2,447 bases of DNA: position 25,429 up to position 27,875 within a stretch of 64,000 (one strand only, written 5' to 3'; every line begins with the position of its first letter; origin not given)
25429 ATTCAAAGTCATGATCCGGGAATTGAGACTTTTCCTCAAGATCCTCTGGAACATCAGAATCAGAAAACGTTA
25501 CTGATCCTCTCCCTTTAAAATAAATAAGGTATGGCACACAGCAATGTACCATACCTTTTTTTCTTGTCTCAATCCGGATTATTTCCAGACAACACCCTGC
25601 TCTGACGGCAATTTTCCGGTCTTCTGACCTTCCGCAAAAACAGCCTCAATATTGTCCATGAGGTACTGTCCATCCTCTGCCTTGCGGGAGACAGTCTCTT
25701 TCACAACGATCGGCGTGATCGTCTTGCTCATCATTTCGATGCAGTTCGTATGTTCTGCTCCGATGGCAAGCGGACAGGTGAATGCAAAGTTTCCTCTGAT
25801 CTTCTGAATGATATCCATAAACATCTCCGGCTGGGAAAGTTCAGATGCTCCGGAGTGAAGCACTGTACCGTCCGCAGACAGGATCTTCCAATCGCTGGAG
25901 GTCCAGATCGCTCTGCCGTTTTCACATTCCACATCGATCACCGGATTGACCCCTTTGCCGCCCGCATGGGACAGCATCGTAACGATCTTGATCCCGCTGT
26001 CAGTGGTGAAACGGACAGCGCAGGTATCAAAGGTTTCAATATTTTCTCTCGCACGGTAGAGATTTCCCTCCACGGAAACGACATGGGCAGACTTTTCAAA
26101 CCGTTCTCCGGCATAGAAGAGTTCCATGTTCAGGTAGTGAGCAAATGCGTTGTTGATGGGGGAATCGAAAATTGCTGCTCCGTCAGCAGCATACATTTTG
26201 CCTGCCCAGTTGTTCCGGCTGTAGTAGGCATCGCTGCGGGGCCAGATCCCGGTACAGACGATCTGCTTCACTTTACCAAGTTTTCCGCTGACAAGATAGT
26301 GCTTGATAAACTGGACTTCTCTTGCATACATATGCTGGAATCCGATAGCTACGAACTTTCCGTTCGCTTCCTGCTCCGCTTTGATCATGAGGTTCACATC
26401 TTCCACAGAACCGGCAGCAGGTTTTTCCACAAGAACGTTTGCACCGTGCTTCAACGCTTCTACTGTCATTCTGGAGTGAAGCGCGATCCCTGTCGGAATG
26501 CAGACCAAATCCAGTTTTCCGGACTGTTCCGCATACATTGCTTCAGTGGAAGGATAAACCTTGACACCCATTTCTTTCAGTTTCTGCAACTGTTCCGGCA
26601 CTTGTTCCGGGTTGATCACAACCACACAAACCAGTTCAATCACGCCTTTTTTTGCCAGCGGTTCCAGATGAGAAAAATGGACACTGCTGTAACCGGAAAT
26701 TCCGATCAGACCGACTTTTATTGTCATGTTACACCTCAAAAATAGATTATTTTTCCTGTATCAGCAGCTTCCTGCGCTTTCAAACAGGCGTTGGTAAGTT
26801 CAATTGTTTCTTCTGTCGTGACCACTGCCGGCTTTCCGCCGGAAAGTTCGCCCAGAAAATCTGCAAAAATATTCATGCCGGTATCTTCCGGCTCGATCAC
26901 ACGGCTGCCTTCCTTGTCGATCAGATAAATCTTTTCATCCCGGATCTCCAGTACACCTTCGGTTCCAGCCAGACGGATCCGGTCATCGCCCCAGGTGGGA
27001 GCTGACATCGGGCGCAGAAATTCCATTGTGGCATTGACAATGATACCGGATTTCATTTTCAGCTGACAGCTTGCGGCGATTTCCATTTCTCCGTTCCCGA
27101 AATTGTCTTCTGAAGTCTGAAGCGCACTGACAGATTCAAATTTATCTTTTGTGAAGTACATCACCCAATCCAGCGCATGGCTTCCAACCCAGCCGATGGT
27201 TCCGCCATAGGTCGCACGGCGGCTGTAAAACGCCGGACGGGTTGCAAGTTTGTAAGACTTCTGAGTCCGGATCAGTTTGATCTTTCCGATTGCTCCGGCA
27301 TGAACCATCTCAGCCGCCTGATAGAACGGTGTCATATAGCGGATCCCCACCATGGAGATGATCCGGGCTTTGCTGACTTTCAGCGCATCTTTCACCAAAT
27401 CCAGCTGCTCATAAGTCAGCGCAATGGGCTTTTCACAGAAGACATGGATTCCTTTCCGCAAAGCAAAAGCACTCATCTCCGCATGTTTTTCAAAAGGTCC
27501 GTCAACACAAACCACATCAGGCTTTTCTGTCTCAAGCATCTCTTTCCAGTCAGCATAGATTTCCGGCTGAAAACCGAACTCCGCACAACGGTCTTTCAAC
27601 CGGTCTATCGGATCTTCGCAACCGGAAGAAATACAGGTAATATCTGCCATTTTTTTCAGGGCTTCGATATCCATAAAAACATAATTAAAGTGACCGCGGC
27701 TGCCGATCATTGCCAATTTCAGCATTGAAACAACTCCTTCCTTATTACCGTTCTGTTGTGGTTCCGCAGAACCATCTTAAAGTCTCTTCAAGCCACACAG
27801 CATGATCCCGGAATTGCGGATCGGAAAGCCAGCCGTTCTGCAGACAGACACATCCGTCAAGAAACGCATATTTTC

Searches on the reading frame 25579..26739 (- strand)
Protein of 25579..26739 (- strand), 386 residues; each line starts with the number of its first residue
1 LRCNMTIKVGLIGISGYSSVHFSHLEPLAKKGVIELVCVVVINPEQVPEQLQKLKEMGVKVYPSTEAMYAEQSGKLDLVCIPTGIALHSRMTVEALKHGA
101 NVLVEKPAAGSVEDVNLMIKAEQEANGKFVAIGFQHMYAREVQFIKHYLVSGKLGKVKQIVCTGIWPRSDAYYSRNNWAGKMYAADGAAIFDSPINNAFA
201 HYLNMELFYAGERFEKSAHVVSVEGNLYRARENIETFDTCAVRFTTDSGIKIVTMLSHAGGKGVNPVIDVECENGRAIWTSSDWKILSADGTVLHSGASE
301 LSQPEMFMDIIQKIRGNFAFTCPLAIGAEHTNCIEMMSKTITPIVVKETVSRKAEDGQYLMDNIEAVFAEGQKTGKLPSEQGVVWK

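Call 67: search_protein_families(library=pfam, proteins=[window:25579-26739:-], max_evalue=0.001)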
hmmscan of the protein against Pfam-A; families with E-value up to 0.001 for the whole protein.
window:25579-26739:- (386 aa): 2 families
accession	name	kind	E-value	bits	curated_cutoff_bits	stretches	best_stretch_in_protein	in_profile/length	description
PF01408.29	GFO_IDH_MocA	-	2.7e-15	57.5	24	1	7-128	1-115/120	Oxidoreductase family, NAD-binding Rossmann fold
PF22725.1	GFO_IDH_MocA_C3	-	5.9e-06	26.7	27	1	143-277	2-123/124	GFO/IDH/MocA C-terminal domain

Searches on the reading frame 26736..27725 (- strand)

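Call 67: search_protein_families(library=pfam, proteins=[window:26736-27725:-], max_evalue=0.001)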
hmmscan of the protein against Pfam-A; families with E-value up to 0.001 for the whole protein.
window:26736-27725:- (329 aa): 3 families
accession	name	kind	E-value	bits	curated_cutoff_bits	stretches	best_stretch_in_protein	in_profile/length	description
PF01408.29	GFO_IDH_MocA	-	1.6e-17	64.7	24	1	3-121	2-115/120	Oxidoreductase family, NAD-binding Rossmann fold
PF22725.1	GFO_IDH_MocA_C3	-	8.2e-17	61.8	27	1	136-260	3-124/124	GFO/IDH/MocA C-terminal domain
PF02894.22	GFO_IDH_MocA_C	-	4.2e-08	33.7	22.9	1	139-263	2-131/218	Oxidoreductase family, C-terminal alpha/beta domain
